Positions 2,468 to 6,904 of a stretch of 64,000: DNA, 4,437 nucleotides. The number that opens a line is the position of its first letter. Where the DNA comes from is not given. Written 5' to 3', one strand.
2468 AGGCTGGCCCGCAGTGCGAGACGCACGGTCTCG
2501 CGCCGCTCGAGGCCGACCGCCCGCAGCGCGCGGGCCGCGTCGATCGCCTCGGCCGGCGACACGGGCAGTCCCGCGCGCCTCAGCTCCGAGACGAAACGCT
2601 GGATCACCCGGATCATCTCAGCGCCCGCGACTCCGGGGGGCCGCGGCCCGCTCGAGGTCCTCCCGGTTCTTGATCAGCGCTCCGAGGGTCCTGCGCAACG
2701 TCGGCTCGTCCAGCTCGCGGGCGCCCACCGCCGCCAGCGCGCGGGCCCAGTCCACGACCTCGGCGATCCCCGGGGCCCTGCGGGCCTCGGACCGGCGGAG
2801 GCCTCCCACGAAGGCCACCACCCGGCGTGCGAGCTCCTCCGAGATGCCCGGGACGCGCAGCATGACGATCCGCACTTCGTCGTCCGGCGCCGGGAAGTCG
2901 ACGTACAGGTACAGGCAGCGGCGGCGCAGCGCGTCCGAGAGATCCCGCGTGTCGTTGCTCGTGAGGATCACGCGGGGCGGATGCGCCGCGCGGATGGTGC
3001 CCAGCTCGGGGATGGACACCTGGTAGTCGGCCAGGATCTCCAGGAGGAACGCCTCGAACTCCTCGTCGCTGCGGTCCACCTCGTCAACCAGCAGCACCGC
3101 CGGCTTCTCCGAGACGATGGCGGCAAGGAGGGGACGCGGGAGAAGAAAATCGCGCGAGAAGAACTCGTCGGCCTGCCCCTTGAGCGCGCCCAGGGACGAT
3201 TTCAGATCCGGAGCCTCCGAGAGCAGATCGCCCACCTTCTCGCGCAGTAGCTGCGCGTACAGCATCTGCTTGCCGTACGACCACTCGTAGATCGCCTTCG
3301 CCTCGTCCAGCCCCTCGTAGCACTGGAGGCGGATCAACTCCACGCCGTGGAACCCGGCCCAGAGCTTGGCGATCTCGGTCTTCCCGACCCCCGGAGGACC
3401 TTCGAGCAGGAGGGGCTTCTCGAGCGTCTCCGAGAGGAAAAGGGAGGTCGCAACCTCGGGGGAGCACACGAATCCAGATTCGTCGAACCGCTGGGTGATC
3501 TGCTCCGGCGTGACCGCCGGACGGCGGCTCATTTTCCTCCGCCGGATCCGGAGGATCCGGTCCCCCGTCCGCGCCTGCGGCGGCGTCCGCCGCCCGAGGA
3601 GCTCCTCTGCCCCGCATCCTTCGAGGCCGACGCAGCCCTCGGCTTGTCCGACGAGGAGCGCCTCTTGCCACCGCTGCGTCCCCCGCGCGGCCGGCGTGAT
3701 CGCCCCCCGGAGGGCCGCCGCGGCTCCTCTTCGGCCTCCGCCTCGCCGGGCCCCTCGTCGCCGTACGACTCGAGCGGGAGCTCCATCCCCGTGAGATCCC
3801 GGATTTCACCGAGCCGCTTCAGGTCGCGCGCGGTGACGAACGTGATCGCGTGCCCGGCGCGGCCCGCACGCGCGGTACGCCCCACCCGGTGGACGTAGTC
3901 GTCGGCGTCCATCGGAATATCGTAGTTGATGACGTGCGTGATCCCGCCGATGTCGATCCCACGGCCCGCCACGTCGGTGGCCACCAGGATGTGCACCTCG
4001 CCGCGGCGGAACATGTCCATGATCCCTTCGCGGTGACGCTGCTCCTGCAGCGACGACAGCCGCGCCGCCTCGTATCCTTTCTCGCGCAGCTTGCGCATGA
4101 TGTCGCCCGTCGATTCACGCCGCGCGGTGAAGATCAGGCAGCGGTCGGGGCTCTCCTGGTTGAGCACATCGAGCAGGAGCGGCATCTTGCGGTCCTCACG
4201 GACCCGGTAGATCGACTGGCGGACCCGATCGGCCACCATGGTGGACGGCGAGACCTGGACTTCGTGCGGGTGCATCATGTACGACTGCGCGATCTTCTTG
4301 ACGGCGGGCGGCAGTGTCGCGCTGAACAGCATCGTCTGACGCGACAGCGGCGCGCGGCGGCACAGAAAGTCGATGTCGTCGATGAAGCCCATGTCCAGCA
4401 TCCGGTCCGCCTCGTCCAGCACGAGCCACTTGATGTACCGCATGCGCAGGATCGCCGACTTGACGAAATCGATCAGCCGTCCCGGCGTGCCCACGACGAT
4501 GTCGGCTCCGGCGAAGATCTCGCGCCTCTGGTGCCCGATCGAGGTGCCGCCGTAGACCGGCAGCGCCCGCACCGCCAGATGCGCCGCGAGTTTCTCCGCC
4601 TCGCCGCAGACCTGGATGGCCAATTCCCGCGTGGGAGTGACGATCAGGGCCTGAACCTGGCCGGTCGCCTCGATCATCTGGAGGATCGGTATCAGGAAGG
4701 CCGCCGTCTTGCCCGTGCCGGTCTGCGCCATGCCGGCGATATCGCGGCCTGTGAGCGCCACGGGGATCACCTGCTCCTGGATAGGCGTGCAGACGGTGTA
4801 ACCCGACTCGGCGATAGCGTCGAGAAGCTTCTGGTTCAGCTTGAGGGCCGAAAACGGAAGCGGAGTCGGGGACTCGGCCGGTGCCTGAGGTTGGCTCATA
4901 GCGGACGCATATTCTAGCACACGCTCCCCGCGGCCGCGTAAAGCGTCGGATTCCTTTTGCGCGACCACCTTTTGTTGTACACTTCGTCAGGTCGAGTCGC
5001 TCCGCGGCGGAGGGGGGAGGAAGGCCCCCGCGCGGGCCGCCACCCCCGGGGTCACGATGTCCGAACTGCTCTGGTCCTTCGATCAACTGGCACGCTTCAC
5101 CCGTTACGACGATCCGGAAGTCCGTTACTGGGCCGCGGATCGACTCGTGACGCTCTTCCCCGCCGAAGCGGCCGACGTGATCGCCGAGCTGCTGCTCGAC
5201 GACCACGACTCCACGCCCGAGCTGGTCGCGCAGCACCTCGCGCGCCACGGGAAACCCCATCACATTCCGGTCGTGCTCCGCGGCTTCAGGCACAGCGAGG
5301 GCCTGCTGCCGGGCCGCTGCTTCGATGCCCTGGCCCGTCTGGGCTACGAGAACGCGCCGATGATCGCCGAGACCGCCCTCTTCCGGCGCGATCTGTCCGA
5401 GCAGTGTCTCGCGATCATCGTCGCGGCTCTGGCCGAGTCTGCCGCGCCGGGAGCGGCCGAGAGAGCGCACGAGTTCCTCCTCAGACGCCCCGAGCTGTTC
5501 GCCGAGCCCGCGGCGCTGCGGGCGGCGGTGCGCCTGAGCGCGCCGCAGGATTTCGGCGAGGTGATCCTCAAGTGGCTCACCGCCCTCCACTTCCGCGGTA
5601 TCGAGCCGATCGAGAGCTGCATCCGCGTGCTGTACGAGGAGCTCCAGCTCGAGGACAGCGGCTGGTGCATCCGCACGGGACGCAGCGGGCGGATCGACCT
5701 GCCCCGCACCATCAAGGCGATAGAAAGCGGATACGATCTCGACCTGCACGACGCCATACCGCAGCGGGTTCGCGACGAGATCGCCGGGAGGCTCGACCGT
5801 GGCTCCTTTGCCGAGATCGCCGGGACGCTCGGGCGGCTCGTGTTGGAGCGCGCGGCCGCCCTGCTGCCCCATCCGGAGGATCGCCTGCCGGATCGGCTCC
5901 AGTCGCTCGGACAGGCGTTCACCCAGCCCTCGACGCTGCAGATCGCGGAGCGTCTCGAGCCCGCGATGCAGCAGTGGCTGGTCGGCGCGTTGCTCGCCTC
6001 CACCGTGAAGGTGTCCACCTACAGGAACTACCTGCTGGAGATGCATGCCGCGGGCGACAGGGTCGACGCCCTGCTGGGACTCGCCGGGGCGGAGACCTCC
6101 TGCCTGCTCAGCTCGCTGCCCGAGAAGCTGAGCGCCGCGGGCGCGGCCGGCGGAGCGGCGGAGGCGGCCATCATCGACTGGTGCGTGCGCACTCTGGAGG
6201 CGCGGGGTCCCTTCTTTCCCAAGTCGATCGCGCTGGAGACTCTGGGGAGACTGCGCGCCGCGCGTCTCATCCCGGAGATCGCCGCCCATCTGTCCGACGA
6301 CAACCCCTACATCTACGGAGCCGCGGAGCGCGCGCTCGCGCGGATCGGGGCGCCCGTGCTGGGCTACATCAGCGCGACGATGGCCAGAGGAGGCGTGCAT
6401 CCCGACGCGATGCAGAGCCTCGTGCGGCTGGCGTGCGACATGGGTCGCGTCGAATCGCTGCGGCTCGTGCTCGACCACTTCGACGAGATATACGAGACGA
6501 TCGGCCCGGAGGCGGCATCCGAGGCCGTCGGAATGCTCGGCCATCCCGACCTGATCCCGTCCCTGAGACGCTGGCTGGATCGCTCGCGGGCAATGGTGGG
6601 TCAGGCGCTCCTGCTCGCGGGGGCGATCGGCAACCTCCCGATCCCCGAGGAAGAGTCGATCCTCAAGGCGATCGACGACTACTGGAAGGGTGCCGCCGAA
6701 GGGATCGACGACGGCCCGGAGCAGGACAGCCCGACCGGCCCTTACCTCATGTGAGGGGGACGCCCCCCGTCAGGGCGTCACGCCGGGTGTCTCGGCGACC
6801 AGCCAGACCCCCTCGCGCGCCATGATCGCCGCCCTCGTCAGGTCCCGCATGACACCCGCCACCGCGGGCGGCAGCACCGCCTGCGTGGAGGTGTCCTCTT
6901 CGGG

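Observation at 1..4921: Translationally coupled DEAD-box helicase -> MoxR(CoxD) -> VWA(CoxE) -> RNase II-family exoribonuclease operon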

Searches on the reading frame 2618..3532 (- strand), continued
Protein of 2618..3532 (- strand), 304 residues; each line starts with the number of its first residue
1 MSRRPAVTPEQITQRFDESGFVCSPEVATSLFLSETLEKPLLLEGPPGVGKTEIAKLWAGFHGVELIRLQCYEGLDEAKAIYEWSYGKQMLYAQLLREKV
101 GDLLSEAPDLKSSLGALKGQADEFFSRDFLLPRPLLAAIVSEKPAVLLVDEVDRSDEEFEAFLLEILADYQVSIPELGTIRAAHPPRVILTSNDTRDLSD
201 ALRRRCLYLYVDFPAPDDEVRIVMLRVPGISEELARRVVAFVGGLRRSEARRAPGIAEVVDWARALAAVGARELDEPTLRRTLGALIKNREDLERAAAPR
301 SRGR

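Call 90: predict_structure(alignment_id=A5)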
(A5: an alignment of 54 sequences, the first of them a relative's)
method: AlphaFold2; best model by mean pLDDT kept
length: 692 residues; sequences in the alignment: 54
mean_pLDDT: 94.2   pTM: 0.85
mean pLDDT of the five models: 94.2, 93.0, 92.5, 92.2, 91.8
residues with pLDDT >= 90: 637; 70-90: 26; 50-70: 24; < 50: 5
segments of 3 or more residues with pLDDT < 50: 1-3
pLDDT, mean of each block of 10 residues (from residue 1): 69 96 96 96 97 95 88 97 97 94 97 97 96 96 96 95 96 90 74 97 97 98 96 95 95 96 98 93 97 96 98 96 98 98 97 98 98 98 97 98 96 94 97 97 93 95 89 95 98 98 94 55 63 93 96 98 98 98 98 98 94 96 98 97 96 97 94 97 96 76
secondary structure, 60 per line:
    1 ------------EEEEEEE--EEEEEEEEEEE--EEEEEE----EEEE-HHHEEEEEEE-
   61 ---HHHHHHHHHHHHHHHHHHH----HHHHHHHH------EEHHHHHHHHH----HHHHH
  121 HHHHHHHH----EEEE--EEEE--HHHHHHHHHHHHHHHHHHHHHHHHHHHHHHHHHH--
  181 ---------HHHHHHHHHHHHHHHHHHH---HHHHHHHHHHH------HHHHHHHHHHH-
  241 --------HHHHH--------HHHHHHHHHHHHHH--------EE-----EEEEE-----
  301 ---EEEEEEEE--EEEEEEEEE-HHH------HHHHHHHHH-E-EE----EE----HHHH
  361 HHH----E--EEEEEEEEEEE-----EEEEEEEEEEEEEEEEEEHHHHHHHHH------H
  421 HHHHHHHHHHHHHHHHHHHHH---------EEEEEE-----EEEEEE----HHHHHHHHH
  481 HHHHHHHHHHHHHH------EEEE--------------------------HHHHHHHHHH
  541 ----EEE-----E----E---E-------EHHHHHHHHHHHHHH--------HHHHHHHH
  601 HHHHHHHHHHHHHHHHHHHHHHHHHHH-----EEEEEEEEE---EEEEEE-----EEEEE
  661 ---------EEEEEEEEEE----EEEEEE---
elements in order: E13-19 E22-32 E35-40 E45-48 E53-59 H64-82 H87-94 H103-111 H116-128 E133-136 E139-142 H145-178 H190-208 H212-222 H229-239 H249-253 H262-275 E291-295 E304-311 E314-322 H333-341 H357-363 E371-381 E387-404 H405-413 H420-441 E451-456 E462-467 H472-494 E501-504 H531-540 E545-547 H571-584 H593-627 E633-641 E645-650 E656-660 E670-679 E684-689

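Call 92: fold_search(model_id=the predicted structure, library=pdb)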
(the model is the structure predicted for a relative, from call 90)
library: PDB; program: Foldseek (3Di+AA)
matches with E <= 10: 793; with E <= 0.001: 44
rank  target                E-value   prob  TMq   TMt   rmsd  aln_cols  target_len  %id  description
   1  2r7d_A                7.0e-35  1.00  0.60  0.87   4.0       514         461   27  Crystal structure of ribonuclease II family protein from Deinococcus radiodurans, triclinic crystal form. NorthEast St (released 2007-10-02)
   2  2r7d_B                1.8e-34  1.00  0.59  0.88   4.0       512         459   28  Crystal structure of ribonuclease II family protein from Deinococcus radiodurans, triclinic crystal form. NorthEast St (released 2007-10-02)
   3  5xgu_B                1.3e-31  1.00  0.56  0.62   5.0       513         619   26  Escherichia coli. RNase R (released 2017-10-18)
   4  5xgu_A                2.6e-31  1.00  0.56  0.61   5.0       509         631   26  Escherichia coli. RNase R (released 2017-10-18)
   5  2ix1_A                1.3e-30  1.00  0.54  0.58   5.6       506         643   28  RNase II D209N mutant (released 2006-10-05)
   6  7did_A                2.4e-30  1.00  0.57  0.61   4.5       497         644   20  Mycoplasma genitalium RNase R in complex with ribose methylated single-stranded RNA (released 2021-03-17)
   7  6f3h_B                2.5e-30  1.00  0.64  0.56  25.7       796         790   18  Crystal structure of Dss1 exoribonuclease active site mutant D477N from Candida glabrata (released 2018-01-17)
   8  8cdu_C                3.0e-30  1.00  0.56  0.55   4.8       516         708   25  Rnase R bound to a 30S degradation intermediate (main state) (released 2023-12-20)
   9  6f3h_A                3.9e-30  1.00  0.63  0.57  25.1       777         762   19  Crystal structure of Dss1 exoribonuclease active site mutant D477N from Candida glabrata (released 2018-01-17)
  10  7dcy                  8.0e-30  1.00  0.57  0.61   4.5       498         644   20  Apo form of Mycoplasma genitalium RNase R (released 2021-03-17)
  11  7aju_EK               1.0e-29  1.00  0.55  0.40   5.4       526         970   23  Cryo-EM structure of the 90S-exosome super-complex (state Post-A1-exosome) (released 2020-12-30)
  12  5c0w_J                1.9e-29  1.00  0.55  0.40   5.4       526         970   22  Structure of a 12-subunit nuclear exosome complex bound to single-stranded RNA substrates (released 2015-07-29)
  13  9cy7_A                1.9e-29  1.00  0.55  0.55   6.8       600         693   19  Structure of S.pombe Dis3L2 in complex with oligoU RNA substrate (released 2025-08-06)
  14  4ifd_J                2.0e-29  1.00  0.52  0.39   9.0       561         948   22  Crystal structure of an 11-subunit eukaryotic exosome complex bound to RNA (released 2013-02-06)
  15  9cy7_B                2.2e-29  1.00  0.56  0.56   4.8       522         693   22  Structure of S.pombe Dis3L2 in complex with oligoU RNA substrate (released 2025-08-06)
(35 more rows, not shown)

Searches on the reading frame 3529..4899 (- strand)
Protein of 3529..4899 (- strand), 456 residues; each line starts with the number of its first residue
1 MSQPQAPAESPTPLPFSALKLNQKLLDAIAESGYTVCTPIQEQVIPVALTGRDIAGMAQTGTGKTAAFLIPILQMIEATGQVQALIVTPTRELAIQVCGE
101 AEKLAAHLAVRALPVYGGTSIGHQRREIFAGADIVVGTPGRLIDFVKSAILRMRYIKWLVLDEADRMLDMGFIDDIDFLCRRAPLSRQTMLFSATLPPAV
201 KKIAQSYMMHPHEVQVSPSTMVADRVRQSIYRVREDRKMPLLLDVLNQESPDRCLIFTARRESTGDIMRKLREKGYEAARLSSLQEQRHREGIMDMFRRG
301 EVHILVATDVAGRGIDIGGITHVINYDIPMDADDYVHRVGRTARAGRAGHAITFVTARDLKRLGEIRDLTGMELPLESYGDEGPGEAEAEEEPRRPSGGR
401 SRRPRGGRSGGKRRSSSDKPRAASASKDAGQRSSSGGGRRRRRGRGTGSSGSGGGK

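Call 6: search_protein_families(library=pfam, proteins=[window:3529-4899:-], max_evalue=0.01)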
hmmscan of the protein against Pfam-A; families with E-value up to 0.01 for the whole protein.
window:3529-4899:- (456 aa): 3 families
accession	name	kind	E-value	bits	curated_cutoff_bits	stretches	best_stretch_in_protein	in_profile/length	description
PF00270.35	DEAD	-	8e-51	172.5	26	1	38-202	1-166/167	DEAD/DEAH box helicase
PF00271.37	Helicase_C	-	1.4e-30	106.2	23.5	1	238-346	2-110/110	Helicase conserved C-terminal domain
PF04851.21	ResIII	-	0.0025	18.2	22.5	1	58-164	30-134/164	Type III restriction enzyme, res subunit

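Call 24: search_protein_families(library=ncbifam, proteins=[window:3529-4899:-], max_evalue=0.001)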
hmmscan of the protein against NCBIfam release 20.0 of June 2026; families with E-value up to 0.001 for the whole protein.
window:3529-4899:- (456 aa): 36 families (the best 25 are shown)
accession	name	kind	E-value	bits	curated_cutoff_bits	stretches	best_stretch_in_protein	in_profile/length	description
NF053631.1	RNA_helic_CshA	equivalog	1e-127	426.6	646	1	16-373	1-359/434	degradosome RNA helicase CshA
NF008744.0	PRK11776.1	equivalog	3.6e-112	375.3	524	1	15-380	5-371/460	ATP-dependent RNA helicase DbpA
NF003419.0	PRK04837.1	equivalog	3.4e-107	358.8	588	1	16-383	11-388/424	ATP-dependent RNA helicase RhlB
NF003390.0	PRK04537.1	equivalog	1.3e-106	358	732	1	12-453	7-458/572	ATP-dependent RNA helicase RhlB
NF008394.0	PRK11192.1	equivalog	2e-106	356.5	507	1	16-371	5-367/441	ATP-dependent RNA helicase SrmB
NF053636.1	DDHlcsCsdAPsy1082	equivalog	6.7e-99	331.7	890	1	15-441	4-440/512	DEAD/DEAH box helicase CsdA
NF053711.1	RNA_heli_RhlE1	exception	8.5e-99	331.2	750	1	16-375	3-368/434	RNA helicase RhlE1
NF007882.0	PRK10590.1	equivalog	2.8e-98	329.9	743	1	16-436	3-428/456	ATP-dependent RNA helicase RhlE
NF002340.1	PRK01297.1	equivalog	7.5e-97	324.4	564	1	16-372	3-370/372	ATP-dependent RNA helicase RhlB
NF008642.0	PRK11634.1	equivalog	8.2e-97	325.1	989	1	15-368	7-362/628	DEAD/DEAH family ATP-dependent RNA helicase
NF053710.1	RNA_heli_RhlE2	exception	5.6e-90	302.5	925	1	16-433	3-435/635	RNA helicase RhlE2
TIGR01389.1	recQ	equivalog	5.5e-20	71.3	640.2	1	33-361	10-334/591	DNA helicase RecQ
NF010337.0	PRK13766.1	equivalog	1.3e-19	69.8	610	2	239-356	354-478/781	Hef nuclease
TIGR00614.1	recQ_fam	subfamily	2.8e-16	59.4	219.8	1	239-364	213-339/470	RecQ family ATP-dependent DNA helicase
NF008279.0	PRK11057.1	equivalog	3.2e-16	58.9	1015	1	240-363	225-348/608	ATP-dependent DNA helicase RecQ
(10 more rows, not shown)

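Call 62: search_protein_families(library=padloc, proteins=[window:3529-4899:-], max_evalue=0.001)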
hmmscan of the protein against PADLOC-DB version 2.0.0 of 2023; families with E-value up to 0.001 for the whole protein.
window:3529-4899:- (456 aa): 60 families (the best 25 are shown)
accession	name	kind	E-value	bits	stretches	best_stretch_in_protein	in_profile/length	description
PDLC02861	DpdF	-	6.5e-20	69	1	233-363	221-351/611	DpdF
PDLC02864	DpdF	-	9.2e-18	62.3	1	33-362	19-345/610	DpdF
PDLC02870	DpdF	-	1.2e-17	61.7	1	33-361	10-336/534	DpdF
PDLC02707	PbeA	-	7.5e-17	59.1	2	223-344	494-616/672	PbeA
PDLC02503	BrxHI|BrxHII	-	7.1e-16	55.6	1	21-359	8-356/698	BrxHI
PDLC03960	SngC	-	8.7e-15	52.5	1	20-354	8-370/720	-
PDLC03928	PsyrT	-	1.3e-13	48.1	1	38-354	23-344/689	-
PDLC02855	DpdF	-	2.1e-13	47.4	1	188-354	310-478/825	DpdF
PDLC01089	C3a193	-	1.3e-11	41.7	1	252-373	488-610/983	poss. alt. Cas3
PDLC02620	DrmD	-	1.3e-10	37.9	1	252-357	485-589/1060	DrmD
PDLC02621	DrmD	-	1.4e-10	38.1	1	246-352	509-630/1040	DrmD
PDLC02872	DpdF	-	1.5e-10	38.3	1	189-361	333-511/859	DpdF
PDLC02858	DpdF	-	1.7e-10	38.1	1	284-354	405-473/504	DpdF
PDLC00035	DruE3|DruE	-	1.7e-10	37.3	1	283-359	1041-1116/1460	SNF2 family N-terminal domain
PDLC02501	BrxHI|BrxHII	-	1.8e-10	37.6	1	25-355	11-352/925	BrxHI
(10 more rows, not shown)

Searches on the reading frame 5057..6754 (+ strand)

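Call 6: search_protein_families(library=pfam, proteins=[window:5057-6754:+], max_evalue=0.01)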
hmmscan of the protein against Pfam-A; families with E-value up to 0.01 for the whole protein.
window:5057-6754:+ (565 aa): 1 family
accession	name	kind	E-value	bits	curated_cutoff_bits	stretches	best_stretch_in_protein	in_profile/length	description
PF13646.12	HEAT_2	-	1.6e-09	38.3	27.7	1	391-433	19-61/88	HEAT repeats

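Call 24: search_protein_families(library=ncbifam, proteins=[window:5057-6754:+], max_evalue=0.001)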
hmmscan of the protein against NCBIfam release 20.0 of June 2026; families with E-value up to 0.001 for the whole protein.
window:5057-6754:+ (565 aa): 1 family
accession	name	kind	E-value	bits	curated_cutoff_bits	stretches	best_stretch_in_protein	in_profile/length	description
NF058505.1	phyc_lyase_CpeY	equivalog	2.7e-05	22.9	600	0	391-432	71-112/419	C-phycoerythrin alpha-cysteine-82 phycoerythrobilin lyase CpeY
